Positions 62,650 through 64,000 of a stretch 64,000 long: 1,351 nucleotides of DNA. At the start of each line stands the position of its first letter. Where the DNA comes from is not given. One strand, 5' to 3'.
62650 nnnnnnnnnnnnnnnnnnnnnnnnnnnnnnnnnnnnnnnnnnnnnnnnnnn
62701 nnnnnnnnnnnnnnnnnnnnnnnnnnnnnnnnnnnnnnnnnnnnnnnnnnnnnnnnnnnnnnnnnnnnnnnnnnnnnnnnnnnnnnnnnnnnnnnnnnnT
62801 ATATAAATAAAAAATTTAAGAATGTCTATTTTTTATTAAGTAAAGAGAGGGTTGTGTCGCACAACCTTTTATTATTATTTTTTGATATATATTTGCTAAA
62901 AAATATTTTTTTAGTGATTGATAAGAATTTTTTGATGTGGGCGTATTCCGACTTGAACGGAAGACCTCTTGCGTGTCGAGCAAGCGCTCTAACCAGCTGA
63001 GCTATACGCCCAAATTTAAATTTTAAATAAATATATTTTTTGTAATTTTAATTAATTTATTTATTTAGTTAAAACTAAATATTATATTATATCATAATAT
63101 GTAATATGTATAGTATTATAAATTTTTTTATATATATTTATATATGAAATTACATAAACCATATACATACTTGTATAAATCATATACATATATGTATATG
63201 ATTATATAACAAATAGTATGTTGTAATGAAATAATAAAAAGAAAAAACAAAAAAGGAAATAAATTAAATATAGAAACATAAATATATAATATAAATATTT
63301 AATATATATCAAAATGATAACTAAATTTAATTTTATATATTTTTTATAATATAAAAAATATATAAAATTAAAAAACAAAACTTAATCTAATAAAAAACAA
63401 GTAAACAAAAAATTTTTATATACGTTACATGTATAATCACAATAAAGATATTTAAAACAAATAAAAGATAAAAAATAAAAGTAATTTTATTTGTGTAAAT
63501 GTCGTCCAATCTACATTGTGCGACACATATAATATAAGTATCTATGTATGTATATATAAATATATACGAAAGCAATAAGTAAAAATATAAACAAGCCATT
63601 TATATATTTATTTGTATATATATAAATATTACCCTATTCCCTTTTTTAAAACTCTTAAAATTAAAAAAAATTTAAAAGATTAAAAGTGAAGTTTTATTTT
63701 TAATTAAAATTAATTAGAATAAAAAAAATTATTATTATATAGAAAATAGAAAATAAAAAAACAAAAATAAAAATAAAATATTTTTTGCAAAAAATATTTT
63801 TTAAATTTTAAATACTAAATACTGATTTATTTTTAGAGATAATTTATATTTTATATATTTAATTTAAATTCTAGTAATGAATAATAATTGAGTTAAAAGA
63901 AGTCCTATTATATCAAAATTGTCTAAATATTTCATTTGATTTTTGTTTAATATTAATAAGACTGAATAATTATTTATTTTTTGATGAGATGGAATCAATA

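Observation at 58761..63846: Imperfect inverted repeats of about 75 bp bracket a 5-kb segment carrying a tyrosine recombinase, gltX, a secreted peptidase, tRNA-Val and an AT-rich tract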

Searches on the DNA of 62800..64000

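Call 57: search_rna_families(source=window, start=62800, end=64000, threshold=evalue, max_evalue=1)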
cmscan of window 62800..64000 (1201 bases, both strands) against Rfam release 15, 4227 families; matches with E-value up to 1: 2.
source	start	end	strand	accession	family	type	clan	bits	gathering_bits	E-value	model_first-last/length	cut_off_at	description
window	62938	63011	-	RF00005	tRNA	Gene; tRNA;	CL00001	64.2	29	2.3e-13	1-71/71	no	tRNA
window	63157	63203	-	RF04176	mir-3149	Gene; miRNA;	-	21.9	100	0.31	1-83/83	no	mir-3149 microRNA precursor family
